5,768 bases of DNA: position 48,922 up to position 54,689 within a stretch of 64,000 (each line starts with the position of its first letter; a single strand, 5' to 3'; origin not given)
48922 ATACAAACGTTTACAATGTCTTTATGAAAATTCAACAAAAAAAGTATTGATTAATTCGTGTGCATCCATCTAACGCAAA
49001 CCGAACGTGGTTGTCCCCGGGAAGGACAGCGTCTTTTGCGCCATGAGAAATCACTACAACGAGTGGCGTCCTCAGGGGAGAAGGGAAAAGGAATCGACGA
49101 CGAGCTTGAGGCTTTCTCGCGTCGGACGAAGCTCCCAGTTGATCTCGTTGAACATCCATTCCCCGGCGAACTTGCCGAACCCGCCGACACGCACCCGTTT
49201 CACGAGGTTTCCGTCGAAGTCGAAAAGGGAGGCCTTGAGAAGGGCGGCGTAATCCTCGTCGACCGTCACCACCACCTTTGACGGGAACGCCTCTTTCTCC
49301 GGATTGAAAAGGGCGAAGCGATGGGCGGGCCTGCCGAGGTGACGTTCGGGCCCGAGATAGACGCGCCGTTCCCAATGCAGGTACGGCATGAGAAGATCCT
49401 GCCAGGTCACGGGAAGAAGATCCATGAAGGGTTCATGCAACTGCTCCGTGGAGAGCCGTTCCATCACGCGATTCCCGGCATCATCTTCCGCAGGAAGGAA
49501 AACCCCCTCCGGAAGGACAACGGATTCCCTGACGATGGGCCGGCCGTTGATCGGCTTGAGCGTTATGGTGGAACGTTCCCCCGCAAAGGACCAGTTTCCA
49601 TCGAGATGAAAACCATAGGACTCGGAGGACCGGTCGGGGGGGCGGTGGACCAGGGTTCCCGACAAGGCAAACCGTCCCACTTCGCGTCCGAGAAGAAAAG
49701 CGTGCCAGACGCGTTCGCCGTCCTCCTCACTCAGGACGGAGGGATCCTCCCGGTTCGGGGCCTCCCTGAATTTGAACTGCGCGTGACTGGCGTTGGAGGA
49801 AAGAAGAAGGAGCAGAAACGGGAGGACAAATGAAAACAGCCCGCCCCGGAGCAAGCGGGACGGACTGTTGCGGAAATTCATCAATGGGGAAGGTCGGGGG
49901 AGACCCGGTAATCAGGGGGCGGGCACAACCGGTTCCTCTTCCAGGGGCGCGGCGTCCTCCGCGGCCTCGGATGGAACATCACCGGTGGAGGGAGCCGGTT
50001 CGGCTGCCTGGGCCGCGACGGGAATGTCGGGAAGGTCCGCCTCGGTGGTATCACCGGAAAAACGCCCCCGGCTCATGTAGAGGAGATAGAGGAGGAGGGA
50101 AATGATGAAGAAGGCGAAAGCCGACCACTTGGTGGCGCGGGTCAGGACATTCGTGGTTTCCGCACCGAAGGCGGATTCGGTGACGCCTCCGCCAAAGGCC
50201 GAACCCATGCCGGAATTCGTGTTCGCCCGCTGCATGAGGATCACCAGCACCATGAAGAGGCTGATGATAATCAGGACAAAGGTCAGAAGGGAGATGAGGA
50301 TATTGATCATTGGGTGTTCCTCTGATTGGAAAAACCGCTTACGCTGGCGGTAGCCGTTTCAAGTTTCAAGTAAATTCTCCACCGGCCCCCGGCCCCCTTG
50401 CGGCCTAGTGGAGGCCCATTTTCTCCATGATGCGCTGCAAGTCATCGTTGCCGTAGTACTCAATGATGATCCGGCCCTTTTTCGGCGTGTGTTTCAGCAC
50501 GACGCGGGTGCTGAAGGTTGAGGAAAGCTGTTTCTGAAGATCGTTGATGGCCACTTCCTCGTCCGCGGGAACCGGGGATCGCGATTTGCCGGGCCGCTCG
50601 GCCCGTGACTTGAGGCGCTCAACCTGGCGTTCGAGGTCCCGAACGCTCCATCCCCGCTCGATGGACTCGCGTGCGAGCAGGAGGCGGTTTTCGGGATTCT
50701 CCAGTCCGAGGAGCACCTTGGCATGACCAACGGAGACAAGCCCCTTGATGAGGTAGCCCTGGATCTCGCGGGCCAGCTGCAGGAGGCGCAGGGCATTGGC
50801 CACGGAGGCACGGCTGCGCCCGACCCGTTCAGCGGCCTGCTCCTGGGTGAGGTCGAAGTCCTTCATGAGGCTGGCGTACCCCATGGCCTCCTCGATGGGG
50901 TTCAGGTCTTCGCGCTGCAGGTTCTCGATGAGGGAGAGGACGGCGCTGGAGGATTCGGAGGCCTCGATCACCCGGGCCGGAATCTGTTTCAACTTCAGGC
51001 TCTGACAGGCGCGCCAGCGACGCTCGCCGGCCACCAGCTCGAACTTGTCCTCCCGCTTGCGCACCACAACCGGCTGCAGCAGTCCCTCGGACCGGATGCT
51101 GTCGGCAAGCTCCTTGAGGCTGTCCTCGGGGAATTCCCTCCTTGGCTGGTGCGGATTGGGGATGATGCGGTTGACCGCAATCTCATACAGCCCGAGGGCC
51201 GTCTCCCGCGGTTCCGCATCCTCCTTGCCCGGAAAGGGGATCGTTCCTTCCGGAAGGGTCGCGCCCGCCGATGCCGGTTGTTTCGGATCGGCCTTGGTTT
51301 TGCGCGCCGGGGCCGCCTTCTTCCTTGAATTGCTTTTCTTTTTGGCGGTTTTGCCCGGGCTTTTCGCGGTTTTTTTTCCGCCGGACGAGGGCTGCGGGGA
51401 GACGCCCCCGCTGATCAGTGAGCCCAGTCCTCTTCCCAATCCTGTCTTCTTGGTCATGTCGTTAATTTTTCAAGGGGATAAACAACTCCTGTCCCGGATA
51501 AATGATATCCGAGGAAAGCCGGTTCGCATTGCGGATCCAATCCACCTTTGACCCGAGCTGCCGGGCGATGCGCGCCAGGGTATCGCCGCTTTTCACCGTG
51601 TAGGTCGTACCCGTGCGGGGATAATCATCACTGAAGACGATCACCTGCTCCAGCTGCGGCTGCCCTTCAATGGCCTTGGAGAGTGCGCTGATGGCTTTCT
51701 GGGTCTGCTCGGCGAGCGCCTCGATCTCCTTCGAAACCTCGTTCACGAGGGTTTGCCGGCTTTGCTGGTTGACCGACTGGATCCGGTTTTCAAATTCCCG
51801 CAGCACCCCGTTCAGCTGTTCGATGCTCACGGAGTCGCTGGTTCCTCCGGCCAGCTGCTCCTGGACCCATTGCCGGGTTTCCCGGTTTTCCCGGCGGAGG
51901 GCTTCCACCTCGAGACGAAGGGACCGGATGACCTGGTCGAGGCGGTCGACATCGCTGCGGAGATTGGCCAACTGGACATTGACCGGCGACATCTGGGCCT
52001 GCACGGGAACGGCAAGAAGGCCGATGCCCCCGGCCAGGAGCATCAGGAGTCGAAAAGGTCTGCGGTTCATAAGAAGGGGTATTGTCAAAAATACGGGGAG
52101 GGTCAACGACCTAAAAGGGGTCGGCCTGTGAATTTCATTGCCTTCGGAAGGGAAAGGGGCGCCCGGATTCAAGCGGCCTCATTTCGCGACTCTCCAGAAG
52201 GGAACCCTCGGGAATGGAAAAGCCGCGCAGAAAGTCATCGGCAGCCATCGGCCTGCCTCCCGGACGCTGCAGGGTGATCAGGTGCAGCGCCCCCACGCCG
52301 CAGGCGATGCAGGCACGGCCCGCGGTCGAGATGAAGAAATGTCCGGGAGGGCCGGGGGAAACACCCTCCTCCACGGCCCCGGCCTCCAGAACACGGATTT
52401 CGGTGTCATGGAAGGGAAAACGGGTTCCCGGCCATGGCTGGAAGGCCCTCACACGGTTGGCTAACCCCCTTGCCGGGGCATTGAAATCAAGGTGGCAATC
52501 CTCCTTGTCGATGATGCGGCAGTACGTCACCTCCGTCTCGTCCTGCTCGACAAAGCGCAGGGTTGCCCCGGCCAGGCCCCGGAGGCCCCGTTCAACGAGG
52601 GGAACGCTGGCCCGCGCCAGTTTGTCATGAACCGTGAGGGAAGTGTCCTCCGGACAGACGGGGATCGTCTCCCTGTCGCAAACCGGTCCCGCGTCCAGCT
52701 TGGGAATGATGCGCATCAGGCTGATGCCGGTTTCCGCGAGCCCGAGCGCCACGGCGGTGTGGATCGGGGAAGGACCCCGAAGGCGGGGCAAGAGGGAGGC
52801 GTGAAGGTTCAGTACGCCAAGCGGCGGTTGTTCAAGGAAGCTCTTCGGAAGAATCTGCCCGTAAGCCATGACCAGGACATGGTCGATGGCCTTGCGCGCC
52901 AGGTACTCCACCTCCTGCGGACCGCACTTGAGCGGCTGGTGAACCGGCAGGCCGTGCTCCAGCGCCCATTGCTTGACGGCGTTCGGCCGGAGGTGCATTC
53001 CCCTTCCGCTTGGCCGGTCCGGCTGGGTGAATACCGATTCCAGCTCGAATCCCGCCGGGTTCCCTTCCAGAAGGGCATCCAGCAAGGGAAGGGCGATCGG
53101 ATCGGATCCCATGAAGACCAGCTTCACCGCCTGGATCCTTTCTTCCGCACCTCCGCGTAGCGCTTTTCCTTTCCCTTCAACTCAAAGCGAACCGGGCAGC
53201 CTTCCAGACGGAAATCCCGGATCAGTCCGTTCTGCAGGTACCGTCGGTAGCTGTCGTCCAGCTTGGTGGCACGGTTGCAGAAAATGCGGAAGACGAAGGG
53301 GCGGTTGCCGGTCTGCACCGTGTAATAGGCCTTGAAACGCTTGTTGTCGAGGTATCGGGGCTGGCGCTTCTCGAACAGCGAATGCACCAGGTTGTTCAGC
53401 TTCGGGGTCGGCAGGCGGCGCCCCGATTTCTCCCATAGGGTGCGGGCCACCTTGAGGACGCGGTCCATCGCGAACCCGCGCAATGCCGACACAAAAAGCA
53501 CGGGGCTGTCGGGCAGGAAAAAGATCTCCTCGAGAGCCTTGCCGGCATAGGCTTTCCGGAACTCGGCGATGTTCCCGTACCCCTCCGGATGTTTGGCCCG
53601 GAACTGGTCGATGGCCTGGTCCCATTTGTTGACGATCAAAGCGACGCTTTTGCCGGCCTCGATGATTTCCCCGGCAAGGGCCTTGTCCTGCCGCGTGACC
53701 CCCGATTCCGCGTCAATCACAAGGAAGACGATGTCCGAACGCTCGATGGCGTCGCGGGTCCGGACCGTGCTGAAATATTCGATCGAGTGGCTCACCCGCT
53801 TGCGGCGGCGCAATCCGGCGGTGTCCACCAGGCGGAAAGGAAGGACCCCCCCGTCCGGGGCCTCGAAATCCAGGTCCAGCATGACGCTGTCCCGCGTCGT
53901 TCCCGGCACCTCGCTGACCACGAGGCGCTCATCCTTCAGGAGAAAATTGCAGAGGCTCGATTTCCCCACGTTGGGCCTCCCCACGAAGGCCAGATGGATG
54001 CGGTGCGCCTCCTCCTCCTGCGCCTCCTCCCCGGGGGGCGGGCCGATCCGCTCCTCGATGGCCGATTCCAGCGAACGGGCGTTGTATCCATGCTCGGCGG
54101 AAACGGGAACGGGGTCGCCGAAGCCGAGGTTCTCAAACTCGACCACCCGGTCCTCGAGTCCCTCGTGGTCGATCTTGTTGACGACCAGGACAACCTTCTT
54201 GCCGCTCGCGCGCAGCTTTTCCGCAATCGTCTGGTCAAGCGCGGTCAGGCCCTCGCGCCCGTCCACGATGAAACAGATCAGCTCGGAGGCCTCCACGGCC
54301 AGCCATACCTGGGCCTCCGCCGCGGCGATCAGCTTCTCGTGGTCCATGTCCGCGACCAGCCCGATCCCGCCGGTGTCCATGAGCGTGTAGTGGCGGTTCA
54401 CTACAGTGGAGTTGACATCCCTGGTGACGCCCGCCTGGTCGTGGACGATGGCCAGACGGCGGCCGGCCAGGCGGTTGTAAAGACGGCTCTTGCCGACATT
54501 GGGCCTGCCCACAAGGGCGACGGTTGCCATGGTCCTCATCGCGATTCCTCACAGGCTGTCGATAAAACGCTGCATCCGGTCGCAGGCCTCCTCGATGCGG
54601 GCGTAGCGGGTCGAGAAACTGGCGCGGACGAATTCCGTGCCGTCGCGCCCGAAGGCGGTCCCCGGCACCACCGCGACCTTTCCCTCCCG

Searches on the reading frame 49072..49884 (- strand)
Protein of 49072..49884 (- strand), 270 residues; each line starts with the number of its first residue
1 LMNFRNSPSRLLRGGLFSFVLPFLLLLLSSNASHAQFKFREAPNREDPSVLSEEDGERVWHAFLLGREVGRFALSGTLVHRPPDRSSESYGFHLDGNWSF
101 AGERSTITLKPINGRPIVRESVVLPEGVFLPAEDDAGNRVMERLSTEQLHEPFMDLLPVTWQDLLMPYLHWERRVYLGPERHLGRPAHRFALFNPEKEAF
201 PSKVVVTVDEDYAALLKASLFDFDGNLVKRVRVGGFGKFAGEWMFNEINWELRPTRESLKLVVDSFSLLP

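Call 20: search_protein_families(library=pfam, proteins=[window:49072-49884:-], max_evalue=0.001)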
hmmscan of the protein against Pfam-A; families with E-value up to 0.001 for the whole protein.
window:49072-49884:- (270 aa): 1 family
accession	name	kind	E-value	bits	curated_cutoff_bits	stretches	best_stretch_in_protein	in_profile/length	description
PF17131.11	LolA_like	-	0.00028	21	30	1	176-249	75-149/184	Outer membrane lipoprotein-sorting protein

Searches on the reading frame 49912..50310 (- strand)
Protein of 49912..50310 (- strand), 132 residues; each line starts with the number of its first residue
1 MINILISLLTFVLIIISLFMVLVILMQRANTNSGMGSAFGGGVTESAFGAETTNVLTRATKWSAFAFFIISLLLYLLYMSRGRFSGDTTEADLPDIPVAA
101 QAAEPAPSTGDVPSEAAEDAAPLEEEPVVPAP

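Call 20: search_protein_families(library=pfam, proteins=[window:49912-50310:-], max_evalue=0.001)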
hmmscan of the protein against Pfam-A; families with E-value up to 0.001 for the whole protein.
window:49912-50310:- (132 aa): 1 family
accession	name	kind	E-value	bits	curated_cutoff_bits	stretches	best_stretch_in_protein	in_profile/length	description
PF03840.19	SecG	-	3e-15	56.5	29.2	1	8-76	1-69/70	Preprotein translocase SecG subunit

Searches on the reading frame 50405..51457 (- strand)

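Call 20: search_protein_families(library=pfam, proteins=[window:50405-51457:-], max_evalue=0.001)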
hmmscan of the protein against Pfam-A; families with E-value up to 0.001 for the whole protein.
window:50405-51457:- (350 aa): 3 families
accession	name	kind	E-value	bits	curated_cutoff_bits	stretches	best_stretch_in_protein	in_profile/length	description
PF17762.8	HTH_ParB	-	8.5e-36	122.6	22.6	1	183-283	1-101/102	ParB HTH domain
PF02195.25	ParB_N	-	2.2e-30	105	26.3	1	90-181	3-95/95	ParB N-terminal domain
PF23552.2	ParB_C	-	6.2e-08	32.4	23.8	1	304-347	5-49/50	ParB dimerisation domain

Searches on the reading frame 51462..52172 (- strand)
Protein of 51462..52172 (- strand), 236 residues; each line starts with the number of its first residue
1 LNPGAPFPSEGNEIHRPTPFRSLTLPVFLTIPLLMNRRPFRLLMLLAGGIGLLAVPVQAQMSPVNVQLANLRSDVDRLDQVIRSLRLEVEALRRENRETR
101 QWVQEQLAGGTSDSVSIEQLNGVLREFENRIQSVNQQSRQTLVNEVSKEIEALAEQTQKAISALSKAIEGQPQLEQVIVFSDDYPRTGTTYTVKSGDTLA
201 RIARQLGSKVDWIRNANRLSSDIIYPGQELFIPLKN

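Call 20: search_protein_families(library=pfam, proteins=[window:51462-52172:-], max_evalue=0.001)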
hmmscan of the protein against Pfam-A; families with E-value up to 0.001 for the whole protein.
window:51462-52172:- (236 aa): 3 families
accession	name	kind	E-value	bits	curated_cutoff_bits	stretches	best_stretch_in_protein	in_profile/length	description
PF01476.26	LysM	-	4.5e-14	52.6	20.9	1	191-233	1-43/43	LysM domain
PF23473.1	LysM3_LYK4_5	-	1.6e-08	34.9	29.3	1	190-234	4-48/48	LYK4/5 LysM3 domain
PF14362.11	DUF4407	-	0.00022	21.1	31.3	1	67-171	127-239/297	Domain of unknown function (DUF4407)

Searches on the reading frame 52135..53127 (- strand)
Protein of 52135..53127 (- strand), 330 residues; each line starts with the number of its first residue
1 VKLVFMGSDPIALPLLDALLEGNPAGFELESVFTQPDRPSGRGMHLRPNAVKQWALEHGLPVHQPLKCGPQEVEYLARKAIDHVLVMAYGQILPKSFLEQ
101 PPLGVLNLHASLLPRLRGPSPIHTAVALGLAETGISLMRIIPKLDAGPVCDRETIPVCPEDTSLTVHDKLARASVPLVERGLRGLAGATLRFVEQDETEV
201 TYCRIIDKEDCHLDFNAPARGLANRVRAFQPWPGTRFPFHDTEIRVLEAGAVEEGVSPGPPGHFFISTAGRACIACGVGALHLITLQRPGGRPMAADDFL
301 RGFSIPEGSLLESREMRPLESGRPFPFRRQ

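Call 20: search_protein_families(library=pfam, proteins=[window:52135-53127:-], max_evalue=0.001)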
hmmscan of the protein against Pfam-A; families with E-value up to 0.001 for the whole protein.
window:52135-53127:- (330 aa): 2 families
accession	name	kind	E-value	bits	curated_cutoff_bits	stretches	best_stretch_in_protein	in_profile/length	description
PF00551.24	Formyl_trans_N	-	1.7e-26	93.5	26.1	1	1-173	1-172/181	Formyl transferase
PF02911.23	Formyl_trans_C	-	5.7e-21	75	21.1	1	206-303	2-99/100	Formyl transferase, C-terminal domain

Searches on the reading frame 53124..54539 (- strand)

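Call 20: search_protein_families(library=pfam, proteins=[window:53124-54539:-], max_evalue=0.001)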
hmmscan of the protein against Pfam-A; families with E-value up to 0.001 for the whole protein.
window:53124-54539:- (471 aa): 9 families
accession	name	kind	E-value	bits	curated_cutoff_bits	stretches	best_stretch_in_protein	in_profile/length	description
PF01926.29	MMR_HSR1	-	1.6e-49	167.2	21.9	2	6-122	1-113/113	50S ribosome-binding GTPase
PF14714.11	KH_dom-like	-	6.7e-22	78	27.3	1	375-455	1-81/81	KH-domain-like of EngA bacterial GTPase enzymes, C-terminal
PF02421.24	FeoB_N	-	1.1e-19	71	27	2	6-138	2-130/156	Ferrous iron transport protein B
PF00009.33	GTP_EFTU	-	4e-15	56.3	26.5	1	262-366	87-183/188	Elongation factor Tu GTP binding domain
PF00350.29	Dynamin_N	-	3e-11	44.1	27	0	183-216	1-34/168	Dynamin family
PF03193.22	RsgA_GTPase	-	2.2e-07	31.3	30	0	176-216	102-149/174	RsgA GTPase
PF08477.19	Roc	-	6e-05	23.7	27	0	7-35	2-30/119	Ras of Complex, Roc, domain of DAPkinase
PF00071.28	Ras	-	0.00025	21.1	21.6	0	7-136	2-125/162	Ras family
PF13401.12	AAA_22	-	0.00026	21.8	27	0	7-125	8-95/130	AAA domain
